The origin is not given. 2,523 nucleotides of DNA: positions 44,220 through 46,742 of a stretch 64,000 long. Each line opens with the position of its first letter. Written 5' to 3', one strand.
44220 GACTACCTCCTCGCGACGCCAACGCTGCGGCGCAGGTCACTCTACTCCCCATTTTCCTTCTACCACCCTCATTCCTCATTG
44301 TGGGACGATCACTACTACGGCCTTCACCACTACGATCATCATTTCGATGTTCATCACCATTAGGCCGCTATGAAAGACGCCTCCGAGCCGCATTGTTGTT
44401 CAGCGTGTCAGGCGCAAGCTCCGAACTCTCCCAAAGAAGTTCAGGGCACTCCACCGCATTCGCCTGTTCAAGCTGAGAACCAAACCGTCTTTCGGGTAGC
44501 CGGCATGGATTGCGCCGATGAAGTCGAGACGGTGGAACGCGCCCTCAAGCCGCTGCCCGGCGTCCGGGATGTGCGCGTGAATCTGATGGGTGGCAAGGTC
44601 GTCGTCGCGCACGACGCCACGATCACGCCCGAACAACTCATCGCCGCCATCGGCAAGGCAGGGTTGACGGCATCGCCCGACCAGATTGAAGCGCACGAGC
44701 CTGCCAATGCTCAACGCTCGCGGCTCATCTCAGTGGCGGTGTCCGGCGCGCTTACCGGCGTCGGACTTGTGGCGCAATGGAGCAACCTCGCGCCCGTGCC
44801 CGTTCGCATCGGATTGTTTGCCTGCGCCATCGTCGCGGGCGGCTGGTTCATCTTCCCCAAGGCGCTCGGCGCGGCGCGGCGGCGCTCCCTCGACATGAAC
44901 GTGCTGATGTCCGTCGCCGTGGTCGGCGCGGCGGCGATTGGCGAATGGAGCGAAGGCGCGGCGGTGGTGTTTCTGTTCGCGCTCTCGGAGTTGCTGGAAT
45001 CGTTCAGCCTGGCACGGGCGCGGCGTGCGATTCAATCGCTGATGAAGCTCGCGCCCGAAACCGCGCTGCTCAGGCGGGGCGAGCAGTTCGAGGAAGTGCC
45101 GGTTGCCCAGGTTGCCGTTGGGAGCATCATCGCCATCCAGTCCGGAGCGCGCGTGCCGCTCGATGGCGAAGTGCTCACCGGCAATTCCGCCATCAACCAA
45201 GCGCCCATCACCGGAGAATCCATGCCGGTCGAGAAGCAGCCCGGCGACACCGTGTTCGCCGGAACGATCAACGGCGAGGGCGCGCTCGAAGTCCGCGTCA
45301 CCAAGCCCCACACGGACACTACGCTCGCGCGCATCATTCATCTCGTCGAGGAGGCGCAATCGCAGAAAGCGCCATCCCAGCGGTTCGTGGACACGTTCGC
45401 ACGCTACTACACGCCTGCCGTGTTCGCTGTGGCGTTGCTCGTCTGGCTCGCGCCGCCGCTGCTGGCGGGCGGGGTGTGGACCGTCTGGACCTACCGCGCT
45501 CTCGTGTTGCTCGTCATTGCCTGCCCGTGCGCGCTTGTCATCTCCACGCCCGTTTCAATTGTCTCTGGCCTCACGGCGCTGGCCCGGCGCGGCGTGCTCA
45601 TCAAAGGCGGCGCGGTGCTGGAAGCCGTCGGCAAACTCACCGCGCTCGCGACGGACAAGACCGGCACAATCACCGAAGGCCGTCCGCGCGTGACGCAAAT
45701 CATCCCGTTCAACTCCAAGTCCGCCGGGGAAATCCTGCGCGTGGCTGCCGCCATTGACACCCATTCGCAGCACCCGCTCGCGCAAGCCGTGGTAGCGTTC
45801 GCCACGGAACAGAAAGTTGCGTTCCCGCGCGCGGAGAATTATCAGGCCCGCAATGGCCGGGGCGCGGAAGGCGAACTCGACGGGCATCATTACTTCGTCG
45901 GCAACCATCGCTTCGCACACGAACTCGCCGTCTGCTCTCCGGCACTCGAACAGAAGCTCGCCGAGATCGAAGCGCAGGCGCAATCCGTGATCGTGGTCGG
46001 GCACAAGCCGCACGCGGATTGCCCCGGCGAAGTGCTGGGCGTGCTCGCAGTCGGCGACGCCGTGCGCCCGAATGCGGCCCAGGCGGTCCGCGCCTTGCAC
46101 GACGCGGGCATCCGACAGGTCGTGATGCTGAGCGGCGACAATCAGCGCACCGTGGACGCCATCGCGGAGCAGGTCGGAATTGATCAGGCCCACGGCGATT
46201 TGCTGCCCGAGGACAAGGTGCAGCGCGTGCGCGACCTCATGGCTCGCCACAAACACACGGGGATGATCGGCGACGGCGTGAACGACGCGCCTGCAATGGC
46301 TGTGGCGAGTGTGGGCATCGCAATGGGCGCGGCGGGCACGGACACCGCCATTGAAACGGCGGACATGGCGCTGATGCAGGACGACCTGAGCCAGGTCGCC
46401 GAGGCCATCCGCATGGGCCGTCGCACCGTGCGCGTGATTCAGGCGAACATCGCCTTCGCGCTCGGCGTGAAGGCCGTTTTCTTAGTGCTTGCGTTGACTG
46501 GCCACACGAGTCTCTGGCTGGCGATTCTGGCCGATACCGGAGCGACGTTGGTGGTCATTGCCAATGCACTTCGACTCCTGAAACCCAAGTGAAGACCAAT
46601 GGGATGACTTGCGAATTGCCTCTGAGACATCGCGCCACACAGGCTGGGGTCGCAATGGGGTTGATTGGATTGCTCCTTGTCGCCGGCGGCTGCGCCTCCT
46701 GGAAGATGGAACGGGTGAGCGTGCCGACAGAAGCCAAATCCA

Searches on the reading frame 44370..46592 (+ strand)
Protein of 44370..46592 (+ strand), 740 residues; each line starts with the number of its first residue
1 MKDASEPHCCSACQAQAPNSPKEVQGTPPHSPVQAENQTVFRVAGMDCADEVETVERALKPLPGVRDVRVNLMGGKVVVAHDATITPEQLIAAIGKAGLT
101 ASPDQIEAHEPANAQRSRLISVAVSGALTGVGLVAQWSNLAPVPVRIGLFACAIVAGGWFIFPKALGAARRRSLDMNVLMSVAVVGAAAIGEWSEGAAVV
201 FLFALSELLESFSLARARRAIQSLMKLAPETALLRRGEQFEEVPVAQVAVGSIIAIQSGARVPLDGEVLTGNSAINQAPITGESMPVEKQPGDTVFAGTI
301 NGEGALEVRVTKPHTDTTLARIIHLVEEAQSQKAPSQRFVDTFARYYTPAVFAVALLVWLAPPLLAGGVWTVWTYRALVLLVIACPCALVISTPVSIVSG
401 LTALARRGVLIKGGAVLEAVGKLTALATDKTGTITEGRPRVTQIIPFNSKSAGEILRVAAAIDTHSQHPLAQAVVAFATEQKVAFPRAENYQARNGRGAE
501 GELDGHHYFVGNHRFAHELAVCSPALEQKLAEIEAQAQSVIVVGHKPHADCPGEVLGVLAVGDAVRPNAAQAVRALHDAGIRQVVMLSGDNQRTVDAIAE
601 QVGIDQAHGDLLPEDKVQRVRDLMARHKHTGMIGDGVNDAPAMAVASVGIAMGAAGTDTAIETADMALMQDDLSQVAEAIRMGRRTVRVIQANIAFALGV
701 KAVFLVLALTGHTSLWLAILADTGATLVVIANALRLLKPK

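Call 48: search_protein_families(library=ncbifam, proteins=[window:44370-46592:+], max_evalue=0.00001)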
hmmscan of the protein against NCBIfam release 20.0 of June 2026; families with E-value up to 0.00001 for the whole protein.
window:44370-46592:+ (740 aa): 26 families (the best 25 are shown)
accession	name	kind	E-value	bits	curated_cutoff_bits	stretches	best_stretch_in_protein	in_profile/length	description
NF008262.1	PRK11033.1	equivalog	2.5e-200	667.6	1005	1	5-739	16-730/731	zinc/cadmium/mercury/lead-transporting ATPase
TIGR01525.1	ATPase-IB_hvy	subfamily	3.8e-184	613.6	346.25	1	176-736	1-560/560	heavy metal translocating P-type ATPase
NF033775.1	P_type_ZntA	exception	1.5e-176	588.9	1240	1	27-739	47-731/732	Zn(II)/Cd(II)/Pb(II) translocating P-type ATPase ZntA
TIGR01512.1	ATPase-IB2_Cd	subfamily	1.4e-160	535.2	313.5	2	177-515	2-306/494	cadmium family heavy metal-translocating P-type ATPase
TIGR01511.1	ATPase-IB1_Cu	subfamily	5e-119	398.6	397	1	158-736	2-541/542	copper-translocating P-type ATPase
NF007952.0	PRK10671.1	equivalog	7.7e-112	375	1316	2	195-737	292-832/838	copper-exporting P-type ATPase CopA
TIGR01494.1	ATPase_P-type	subfamily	3.1e-85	286.4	62.3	1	200-713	3-465/478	HAD-IC family P-type ATPase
TIGR01647.1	ATPase-IIIA_H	equivalog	1.3e-54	185.7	615.5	2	176-483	38-348/755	plasma-membrane proton-efflux P-type ATPase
TIGR01497.1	kdpB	equivalog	2e-50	171.6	527.9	1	207-690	81-570/675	potassium-transporting ATPase subunit KdpB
NF010609.0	PRK14010.1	equivalog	1.9e-45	155.3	1323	1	215-696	94-571/673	K(+)-transporting ATPase subunit B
TIGR01517.1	ATPase-IIB_Ca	equivalog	3.3e-38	131.4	507.05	2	613-712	613-711/882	calcium-translocating P-type ATPase, PMCA-type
TIGR01522.1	ATPase-IIA2_Ca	equivalog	3.7e-37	127.6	798.3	2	613-703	573-663/854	calcium-transporting P-type ATPase, PMR1-type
TIGR01523.1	ATPase-IID_K-Na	equivalog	6.7e-35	120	645.05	2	613-696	677-760/997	potassium/sodium efflux P-type ATPase, fungal-type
TIGR01116.1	ATPase-IIA1_Ca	equivalog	1.2e-34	119.5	703.4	2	549-694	451-609/799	calcium-translocating P-type ATPase, SERCA-type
NF011702.0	PRK15122.1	subfamily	4.3e-29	101.1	975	3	611-690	625-703/907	magnesium-translocating P-type ATPase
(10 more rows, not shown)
